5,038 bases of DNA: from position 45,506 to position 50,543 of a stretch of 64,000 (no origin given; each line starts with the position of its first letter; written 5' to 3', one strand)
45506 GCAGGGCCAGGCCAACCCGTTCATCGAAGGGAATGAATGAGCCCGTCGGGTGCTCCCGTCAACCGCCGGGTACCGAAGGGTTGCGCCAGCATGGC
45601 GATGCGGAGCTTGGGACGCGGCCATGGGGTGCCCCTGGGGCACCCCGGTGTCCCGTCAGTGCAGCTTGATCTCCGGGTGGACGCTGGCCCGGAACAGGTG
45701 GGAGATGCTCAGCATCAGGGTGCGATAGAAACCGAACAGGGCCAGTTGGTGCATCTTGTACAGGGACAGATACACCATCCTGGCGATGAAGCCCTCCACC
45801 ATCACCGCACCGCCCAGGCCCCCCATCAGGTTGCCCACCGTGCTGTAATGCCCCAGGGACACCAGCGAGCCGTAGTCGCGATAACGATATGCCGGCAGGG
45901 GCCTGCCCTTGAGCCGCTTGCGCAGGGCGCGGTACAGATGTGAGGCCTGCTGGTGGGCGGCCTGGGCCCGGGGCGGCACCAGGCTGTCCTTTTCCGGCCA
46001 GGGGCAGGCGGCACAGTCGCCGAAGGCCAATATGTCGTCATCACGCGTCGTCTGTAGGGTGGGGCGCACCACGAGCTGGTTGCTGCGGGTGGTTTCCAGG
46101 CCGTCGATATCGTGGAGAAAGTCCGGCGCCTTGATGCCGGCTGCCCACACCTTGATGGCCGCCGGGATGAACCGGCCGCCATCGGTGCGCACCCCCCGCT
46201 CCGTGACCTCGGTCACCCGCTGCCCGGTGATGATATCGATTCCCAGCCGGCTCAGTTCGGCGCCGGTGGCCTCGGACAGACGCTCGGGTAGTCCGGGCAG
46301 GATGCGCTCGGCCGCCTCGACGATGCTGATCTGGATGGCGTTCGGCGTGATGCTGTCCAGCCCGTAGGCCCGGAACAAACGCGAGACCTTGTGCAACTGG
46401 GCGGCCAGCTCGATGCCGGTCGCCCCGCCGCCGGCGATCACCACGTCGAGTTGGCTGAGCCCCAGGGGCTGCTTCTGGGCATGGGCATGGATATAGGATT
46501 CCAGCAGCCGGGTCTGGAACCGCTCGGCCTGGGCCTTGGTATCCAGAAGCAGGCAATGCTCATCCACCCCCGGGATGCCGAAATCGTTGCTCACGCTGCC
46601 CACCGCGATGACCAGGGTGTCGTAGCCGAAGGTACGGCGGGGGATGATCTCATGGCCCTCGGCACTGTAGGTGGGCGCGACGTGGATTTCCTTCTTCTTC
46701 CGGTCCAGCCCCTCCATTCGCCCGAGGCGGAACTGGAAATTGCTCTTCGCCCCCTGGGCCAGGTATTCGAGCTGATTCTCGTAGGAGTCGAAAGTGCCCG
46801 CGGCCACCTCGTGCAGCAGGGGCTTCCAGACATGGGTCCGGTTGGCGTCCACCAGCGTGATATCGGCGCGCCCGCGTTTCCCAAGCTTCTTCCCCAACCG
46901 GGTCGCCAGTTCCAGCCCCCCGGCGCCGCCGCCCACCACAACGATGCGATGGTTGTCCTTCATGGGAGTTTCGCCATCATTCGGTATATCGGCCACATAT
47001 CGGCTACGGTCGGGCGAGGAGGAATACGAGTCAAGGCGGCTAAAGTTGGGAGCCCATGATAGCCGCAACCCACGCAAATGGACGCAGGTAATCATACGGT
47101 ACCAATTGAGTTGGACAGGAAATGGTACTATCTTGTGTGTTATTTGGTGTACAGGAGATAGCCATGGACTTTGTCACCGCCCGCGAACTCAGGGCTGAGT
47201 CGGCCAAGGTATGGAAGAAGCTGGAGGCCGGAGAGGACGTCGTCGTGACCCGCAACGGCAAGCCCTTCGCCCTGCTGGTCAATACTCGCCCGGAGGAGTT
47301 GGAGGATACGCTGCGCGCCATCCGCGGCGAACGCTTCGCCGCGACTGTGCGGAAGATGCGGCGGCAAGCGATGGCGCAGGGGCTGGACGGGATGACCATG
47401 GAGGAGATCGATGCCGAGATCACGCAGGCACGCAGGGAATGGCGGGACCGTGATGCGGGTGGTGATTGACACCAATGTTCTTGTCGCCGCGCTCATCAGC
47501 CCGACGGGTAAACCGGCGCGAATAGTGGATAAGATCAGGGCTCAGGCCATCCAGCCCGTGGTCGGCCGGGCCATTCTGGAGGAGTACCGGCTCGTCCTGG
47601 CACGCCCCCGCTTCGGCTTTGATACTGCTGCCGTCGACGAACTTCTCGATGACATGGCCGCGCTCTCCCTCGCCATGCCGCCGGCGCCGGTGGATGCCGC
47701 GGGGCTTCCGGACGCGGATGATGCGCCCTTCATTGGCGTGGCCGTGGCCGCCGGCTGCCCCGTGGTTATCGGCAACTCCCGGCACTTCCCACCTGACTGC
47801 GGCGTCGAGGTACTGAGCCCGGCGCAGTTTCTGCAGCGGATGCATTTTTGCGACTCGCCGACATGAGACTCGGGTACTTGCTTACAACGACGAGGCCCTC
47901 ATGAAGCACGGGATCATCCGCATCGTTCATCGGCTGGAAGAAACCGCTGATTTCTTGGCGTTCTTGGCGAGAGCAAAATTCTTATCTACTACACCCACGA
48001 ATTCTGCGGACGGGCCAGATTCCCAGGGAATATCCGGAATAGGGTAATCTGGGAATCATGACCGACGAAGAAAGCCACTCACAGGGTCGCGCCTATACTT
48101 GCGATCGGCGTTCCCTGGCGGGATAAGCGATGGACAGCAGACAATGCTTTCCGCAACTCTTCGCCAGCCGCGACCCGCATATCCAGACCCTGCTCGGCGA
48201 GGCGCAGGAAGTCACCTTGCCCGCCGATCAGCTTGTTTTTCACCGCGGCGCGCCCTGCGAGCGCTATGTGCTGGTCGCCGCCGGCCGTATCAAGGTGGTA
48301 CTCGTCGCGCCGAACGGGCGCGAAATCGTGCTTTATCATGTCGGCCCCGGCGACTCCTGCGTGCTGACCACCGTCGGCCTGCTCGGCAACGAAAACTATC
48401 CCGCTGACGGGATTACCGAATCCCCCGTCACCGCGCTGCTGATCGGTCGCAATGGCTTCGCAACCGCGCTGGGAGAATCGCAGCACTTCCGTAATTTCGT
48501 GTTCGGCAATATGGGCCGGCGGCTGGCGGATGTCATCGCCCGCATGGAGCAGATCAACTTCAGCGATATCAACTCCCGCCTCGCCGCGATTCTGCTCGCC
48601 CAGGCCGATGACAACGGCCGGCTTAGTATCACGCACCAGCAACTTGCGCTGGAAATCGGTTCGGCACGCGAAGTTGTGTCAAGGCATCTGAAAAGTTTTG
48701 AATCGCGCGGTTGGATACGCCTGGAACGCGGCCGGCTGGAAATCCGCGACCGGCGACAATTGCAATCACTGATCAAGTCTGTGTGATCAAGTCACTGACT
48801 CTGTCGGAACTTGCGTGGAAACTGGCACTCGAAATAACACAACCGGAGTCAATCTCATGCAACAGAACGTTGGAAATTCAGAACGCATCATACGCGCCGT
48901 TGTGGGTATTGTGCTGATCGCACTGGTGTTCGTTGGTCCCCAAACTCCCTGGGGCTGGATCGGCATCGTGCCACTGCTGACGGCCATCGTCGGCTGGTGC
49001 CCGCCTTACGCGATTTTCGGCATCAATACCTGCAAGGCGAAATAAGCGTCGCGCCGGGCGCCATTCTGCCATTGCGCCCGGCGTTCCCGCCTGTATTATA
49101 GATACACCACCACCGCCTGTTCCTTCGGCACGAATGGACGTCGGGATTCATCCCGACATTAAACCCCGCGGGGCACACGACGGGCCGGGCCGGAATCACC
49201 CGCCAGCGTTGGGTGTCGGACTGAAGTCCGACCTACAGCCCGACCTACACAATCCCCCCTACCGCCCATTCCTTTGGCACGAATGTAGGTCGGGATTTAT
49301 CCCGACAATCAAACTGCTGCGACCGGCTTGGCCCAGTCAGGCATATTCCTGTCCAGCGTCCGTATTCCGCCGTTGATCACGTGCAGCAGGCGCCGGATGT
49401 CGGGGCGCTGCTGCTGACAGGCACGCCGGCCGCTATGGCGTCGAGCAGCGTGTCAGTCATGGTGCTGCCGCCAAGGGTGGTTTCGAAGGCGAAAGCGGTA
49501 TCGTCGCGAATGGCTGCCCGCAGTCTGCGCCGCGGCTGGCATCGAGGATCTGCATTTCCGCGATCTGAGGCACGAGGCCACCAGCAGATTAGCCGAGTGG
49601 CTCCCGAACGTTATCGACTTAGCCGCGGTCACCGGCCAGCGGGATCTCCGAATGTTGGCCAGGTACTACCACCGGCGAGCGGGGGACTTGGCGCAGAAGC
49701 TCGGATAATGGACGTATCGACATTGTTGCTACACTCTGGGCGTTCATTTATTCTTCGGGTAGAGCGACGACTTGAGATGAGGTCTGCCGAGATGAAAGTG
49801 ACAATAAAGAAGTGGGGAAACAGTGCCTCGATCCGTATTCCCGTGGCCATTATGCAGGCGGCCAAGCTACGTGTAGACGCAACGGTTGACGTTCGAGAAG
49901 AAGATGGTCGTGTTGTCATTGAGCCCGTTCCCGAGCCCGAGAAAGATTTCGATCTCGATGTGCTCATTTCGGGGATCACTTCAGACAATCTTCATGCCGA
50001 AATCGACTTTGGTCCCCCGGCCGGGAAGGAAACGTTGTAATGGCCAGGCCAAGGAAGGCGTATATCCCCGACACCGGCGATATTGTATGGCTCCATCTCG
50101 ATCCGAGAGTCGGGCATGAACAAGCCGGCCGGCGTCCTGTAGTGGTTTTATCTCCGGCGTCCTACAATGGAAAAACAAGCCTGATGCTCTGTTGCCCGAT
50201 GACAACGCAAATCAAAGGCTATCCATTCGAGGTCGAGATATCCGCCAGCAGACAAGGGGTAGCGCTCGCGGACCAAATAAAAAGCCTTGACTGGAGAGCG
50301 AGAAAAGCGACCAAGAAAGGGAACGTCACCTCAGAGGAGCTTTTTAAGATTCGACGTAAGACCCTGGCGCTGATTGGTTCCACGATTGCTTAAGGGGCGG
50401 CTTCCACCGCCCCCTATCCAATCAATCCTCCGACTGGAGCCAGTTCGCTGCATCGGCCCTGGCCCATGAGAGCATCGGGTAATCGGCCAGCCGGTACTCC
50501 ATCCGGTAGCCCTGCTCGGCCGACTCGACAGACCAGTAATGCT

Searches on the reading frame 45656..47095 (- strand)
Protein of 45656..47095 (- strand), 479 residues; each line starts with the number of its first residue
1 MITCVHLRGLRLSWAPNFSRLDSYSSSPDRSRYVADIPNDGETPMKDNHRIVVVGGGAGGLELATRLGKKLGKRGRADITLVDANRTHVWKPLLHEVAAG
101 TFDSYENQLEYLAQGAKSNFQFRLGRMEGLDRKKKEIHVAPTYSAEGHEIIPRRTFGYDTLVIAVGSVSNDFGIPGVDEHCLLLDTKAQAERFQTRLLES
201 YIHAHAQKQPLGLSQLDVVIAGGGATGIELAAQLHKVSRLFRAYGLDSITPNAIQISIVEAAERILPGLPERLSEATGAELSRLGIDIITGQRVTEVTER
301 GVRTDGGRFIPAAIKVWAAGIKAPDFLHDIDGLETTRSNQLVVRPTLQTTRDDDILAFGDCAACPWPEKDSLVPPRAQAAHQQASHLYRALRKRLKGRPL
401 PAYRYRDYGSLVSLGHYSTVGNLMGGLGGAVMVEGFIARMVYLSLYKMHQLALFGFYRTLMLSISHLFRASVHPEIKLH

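Call 7: search_protein_families(library=pfam, proteins=[window:45656-47095:-], max_evalue=0.01)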
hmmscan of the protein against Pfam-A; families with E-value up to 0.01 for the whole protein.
window:45656-47095:- (479 aa): 5 families
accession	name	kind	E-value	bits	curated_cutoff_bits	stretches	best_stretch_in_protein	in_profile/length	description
PF07992.20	Pyr_redox_2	-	8.3e-49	167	26.1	1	50-384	2-291/291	Pyridine nucleotide-disulphide oxidoreductase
PF00070.33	Pyr_redox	-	1.3e-12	48.5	22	1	218-301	2-70/82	Pyridine nucleotide-disulphide oxidoreductase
PF01266.30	DAO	-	2.8e-06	27.5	27.9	1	270-366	148-260/353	FAD dependent oxidoreductase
PF13454.12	NAD_binding_9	-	0.00013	22.4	21.8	0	52-87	1-35/155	FAD-NAD(P)-binding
PF05834.18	Lycopene_cycl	-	0.00044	19.9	23.4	0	51-90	2-38/380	Lycopene cyclase protein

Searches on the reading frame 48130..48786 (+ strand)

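Call 7: search_protein_families(library=pfam, proteins=[window:48130-48786:+], max_evalue=0.01)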
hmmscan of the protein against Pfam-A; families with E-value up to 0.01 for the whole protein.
window:48130-48786:+ (218 aa): 7 families
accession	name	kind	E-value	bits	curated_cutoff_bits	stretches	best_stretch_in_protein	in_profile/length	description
PF13545.12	HTH_Crp_2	-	1e-15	57.8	27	1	150-213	2-69/70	Crp-like helix-turn-helix domain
PF00027.35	cNMP_binding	-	1.1e-13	51.4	27.5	1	28-114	2-86/89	Cyclic nucleotide-binding domain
PF00325.26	Crp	-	0.00023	21.2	21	1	165-196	1-32/32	Bacterial regulatory proteins, crp family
PF25213.1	HVO_A0261_N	-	0.001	19.3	35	1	167-202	25-60/86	HVO_A0261 N-terminal domain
PF13412.12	HTH_24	-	0.0012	18.8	21.9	1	167-197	18-48/48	Winged helix-turn-helix DNA-binding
PF12802.13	MarR_2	-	0.003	18.1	27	1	154-200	9-54/61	MarR family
PF01047.28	MarR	-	0.0097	16.2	24.6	0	156-197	9-48/59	MarR family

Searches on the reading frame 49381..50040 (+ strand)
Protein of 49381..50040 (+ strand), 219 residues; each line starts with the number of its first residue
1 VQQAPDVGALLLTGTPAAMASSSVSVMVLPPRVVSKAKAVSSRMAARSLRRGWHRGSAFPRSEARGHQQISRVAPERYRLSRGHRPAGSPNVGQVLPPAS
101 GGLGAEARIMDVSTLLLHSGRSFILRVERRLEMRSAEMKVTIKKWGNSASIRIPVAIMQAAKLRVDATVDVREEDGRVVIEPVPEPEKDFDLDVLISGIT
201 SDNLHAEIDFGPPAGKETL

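Call 7: search_protein_families(library=pfam, proteins=[window:49381-50040:+], max_evalue=0.01)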
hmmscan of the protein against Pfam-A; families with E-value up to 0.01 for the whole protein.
window:49381-50040:+ (219 aa): 2 families
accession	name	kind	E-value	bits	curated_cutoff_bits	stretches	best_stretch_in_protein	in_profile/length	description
PF04014.23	MazE_antitoxin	-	1.1e-08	35.4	24.7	1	142-186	1-46/48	Antidote-toxin recognition MazE, bacterial antitoxin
PF08541.16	ACP_syn_III_C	-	0.0085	16.7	26.6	0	108-162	7-62/90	3-Oxoacyl-[acyl-carrier-protein (ACP)] synthase III C terminal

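Call 63: search_protein_families(library=padloc, proteins=[window:49381-50040:+], max_evalue=0.001)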
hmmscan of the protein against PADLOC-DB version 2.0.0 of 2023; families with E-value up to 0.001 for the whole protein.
window:49381-50040:+ (219 aa): 0 families

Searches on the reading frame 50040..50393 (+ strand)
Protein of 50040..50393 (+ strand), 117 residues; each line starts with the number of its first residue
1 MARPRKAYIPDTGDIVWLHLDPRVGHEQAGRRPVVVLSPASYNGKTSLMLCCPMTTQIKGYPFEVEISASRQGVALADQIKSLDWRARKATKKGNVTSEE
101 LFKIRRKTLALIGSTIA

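Call 7: search_protein_families(library=pfam, proteins=[window:50040-50393:+], max_evalue=0.01)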
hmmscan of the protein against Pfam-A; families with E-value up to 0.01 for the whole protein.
window:50040-50393:+ (117 aa): 1 family
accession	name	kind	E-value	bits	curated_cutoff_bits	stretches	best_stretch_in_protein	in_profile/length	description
PF02452.23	PemK_toxin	-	6.3e-26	91.2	23.1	1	12-107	2-104/109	PemK-like, MazF-like toxin of type II toxin-antitoxin system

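Call 10: find_encoding_contigs(protein=window:50040-50393:+, flank=10000, max_places=10)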
Protein window:50040-50393:+ (117 aa): 1 contig read that carries it; 1 place shown.
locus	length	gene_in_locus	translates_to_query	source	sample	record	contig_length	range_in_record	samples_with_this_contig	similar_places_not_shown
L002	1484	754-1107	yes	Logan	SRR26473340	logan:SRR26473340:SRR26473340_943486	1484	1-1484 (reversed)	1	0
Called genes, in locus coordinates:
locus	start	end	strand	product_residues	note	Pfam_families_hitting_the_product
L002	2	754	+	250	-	?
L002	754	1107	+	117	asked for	PF02452:PemK_toxin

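Call 53: find_related_loci(query=window:50040-50393:+, collection=metagenome_contigs, flank=6000)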
Query window:50040-50393:+ (117 aa) in metagenome_contigs; peptide patterns used: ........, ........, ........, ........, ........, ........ (x = any residue, [..] = any of these).
600 stretches matched a pattern (row limit reached: there are more); 542 encode a relative of the query (tblastn E <= 1e-3); the best 80 are kept; 80 distinct loci.
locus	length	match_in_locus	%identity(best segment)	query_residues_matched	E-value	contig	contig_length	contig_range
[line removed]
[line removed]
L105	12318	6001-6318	69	8-113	3e-51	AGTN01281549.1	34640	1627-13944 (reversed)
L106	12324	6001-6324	67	8-115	6e-51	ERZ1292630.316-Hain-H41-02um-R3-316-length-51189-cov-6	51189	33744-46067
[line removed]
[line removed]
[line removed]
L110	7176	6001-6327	65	8-116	2e-50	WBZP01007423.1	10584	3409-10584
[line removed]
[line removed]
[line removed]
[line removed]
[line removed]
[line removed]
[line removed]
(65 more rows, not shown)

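Call 63: search_protein_families(library=padloc, proteins=[window:50040-50393:+], max_evalue=0.001)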
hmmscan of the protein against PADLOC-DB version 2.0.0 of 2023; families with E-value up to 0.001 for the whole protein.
window:50040-50393:+ (117 aa): 0 families
